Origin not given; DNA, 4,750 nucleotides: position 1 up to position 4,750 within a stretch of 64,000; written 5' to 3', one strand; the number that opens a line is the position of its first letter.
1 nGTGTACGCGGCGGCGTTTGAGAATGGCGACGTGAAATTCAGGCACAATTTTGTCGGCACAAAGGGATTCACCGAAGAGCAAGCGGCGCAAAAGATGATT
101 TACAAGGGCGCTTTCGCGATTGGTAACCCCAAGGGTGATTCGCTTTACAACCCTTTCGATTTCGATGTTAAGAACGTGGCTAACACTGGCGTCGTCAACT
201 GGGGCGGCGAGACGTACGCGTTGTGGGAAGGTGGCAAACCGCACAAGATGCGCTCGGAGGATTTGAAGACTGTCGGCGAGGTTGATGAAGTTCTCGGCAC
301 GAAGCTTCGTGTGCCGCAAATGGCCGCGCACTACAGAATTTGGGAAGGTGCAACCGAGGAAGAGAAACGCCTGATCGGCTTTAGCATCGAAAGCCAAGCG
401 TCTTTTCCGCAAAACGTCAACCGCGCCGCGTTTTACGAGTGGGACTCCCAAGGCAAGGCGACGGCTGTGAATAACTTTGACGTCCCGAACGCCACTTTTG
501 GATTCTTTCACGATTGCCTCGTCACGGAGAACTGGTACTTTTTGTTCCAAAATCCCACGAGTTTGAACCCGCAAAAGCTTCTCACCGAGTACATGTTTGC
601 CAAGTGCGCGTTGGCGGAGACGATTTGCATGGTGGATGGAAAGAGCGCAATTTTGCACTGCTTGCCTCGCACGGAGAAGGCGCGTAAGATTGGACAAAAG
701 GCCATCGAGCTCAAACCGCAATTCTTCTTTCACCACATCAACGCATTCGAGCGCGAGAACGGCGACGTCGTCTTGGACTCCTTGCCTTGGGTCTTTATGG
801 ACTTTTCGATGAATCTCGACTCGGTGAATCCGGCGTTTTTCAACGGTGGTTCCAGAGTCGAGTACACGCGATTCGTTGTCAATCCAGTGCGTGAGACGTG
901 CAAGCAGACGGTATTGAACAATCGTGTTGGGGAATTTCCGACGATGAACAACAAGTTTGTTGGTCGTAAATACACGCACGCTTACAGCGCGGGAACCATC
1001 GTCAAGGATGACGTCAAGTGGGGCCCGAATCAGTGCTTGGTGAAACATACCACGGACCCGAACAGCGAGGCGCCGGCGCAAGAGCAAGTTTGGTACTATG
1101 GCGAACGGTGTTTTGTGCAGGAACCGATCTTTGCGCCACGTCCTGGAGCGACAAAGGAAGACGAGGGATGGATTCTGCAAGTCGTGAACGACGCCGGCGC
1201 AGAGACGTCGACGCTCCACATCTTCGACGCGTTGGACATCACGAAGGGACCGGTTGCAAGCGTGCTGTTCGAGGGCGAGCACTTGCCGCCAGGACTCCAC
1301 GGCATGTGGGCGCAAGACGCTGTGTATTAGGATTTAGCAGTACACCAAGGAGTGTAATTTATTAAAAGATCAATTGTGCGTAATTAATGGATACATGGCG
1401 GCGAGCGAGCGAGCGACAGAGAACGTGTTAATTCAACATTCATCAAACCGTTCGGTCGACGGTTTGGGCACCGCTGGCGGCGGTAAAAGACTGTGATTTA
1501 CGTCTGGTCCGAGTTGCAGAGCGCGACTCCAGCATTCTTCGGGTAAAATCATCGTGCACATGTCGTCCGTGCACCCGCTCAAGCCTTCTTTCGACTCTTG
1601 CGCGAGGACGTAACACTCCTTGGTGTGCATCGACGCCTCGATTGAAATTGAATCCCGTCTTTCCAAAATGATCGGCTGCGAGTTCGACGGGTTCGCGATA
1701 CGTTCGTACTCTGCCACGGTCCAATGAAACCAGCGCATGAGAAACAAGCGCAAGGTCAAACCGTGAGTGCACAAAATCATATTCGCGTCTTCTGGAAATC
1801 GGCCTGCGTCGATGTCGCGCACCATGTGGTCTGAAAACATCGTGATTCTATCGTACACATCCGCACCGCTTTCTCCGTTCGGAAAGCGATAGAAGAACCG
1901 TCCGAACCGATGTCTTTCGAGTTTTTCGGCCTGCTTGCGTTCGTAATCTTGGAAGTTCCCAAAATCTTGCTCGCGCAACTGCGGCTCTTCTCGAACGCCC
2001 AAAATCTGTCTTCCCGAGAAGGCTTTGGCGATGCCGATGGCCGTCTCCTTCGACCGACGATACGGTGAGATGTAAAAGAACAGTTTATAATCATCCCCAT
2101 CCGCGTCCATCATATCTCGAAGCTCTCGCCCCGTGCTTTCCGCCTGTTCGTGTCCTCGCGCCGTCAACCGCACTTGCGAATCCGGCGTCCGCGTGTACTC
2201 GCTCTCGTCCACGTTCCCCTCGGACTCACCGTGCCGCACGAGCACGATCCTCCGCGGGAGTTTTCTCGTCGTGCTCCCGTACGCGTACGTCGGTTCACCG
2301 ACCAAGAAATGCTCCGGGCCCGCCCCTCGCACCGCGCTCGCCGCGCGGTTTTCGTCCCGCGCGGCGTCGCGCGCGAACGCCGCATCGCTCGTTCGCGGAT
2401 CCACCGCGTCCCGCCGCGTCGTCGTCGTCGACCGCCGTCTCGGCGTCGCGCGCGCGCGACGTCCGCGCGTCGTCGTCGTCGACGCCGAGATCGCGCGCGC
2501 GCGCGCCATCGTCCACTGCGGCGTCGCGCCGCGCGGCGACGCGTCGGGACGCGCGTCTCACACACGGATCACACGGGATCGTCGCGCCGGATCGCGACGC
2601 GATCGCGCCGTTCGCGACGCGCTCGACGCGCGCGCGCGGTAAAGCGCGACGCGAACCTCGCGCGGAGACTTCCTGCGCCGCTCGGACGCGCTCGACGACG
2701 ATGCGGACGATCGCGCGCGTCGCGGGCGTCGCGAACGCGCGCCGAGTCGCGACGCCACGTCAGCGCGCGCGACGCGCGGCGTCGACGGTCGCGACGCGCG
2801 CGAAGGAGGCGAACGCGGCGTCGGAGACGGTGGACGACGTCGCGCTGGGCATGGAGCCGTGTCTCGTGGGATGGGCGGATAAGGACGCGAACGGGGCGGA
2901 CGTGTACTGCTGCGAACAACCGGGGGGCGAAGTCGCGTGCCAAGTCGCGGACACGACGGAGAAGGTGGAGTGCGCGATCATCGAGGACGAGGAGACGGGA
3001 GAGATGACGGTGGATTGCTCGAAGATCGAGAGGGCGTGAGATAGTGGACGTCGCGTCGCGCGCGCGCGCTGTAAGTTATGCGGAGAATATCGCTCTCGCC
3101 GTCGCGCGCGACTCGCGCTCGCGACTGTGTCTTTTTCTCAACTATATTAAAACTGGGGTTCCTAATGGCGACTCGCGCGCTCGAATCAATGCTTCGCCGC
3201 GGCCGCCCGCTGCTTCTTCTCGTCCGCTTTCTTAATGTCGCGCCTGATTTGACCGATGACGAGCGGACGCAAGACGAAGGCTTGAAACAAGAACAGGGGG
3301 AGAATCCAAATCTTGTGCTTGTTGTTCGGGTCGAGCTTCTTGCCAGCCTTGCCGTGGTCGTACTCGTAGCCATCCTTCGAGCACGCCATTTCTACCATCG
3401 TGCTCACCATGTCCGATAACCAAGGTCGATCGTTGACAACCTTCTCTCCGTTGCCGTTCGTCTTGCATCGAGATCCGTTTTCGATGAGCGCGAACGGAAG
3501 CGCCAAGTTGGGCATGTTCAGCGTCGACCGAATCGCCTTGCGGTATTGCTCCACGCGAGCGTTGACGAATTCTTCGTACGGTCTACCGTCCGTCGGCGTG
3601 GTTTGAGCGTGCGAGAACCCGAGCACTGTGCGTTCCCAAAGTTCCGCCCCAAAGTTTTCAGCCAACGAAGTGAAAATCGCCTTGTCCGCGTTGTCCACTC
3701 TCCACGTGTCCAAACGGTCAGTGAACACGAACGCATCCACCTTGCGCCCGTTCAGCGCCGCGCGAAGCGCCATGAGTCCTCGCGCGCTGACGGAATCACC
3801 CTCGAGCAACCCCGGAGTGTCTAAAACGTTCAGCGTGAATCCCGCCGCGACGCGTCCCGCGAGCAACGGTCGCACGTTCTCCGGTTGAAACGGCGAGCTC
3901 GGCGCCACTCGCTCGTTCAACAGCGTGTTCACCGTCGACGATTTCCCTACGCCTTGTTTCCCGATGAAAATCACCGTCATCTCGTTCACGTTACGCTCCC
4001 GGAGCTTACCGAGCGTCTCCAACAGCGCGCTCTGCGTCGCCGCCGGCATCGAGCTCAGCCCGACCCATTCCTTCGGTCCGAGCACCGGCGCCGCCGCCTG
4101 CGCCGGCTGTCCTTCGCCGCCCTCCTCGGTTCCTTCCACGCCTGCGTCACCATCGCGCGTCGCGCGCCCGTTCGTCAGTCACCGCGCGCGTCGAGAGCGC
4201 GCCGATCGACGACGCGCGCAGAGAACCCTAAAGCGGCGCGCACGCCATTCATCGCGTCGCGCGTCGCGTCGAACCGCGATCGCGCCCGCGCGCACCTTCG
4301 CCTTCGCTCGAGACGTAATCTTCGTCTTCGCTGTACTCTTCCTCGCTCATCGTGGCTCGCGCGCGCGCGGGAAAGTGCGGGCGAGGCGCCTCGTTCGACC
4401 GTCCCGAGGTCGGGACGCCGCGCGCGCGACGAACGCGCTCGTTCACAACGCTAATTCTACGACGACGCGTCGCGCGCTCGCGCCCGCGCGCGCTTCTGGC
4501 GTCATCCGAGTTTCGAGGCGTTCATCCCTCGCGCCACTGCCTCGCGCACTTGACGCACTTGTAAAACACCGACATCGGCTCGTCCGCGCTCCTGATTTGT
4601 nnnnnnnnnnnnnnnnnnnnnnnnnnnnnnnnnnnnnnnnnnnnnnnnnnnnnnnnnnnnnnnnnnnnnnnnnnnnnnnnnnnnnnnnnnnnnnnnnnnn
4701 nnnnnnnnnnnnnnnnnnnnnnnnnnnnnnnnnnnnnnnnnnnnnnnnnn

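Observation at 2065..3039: Hidden small Cys-rich presequence protein inside a spurious 324-aa Arg-rich ORF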

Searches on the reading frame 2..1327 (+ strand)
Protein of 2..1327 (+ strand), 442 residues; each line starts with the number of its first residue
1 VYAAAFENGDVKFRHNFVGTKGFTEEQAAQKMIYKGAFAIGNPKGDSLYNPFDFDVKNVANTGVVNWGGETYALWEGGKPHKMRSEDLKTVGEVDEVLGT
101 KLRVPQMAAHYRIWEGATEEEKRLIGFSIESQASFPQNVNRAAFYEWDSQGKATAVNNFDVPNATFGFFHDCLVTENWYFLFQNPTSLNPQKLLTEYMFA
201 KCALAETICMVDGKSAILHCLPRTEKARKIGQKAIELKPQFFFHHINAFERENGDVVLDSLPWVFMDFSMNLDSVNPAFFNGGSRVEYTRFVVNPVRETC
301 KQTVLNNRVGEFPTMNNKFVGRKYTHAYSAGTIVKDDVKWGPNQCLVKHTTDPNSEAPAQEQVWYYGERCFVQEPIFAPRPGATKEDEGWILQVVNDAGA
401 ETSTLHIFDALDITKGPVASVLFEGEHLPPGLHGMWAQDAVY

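Call 6: search_protein_families(library=pfam, proteins=[window:2-1327:+], max_evalue=1)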
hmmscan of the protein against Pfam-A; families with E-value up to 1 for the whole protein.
window:2-1327:+ (442 aa): 1 family
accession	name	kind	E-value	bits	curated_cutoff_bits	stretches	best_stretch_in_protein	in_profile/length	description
PF03055.21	RPE65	-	1.5e-84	285.2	27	1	3-437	55-468/469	Retinal pigment epithelial membrane protein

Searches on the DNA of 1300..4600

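Call 72: search_rna_families(source=window, start=1300, end=4600, threshold=gathering)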
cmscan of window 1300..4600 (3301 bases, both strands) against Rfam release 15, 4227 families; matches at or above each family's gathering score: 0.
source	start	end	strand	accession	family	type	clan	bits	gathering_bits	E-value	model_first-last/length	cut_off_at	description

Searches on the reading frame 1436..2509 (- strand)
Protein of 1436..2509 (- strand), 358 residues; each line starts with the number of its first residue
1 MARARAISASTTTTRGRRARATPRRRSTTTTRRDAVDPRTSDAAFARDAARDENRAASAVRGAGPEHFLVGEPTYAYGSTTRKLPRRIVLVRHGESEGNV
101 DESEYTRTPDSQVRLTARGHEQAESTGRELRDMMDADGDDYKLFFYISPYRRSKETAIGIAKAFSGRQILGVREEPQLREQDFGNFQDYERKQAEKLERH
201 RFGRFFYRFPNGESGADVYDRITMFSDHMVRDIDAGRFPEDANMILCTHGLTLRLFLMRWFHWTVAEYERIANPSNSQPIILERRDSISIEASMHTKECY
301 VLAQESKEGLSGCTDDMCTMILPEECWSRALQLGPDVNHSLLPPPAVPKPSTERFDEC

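Call 6: search_protein_families(library=pfam, proteins=[window:1436-2509:-], max_evalue=1)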
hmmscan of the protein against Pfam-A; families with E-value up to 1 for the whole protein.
window:1436-2509:- (358 aa): 1 family
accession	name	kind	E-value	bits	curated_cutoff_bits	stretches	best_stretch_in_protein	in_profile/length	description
PF00300.27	His_Phos_1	-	1.6e-29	103.4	21.7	1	88-282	1-179/194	Histidine phosphatase superfamily (branch 1)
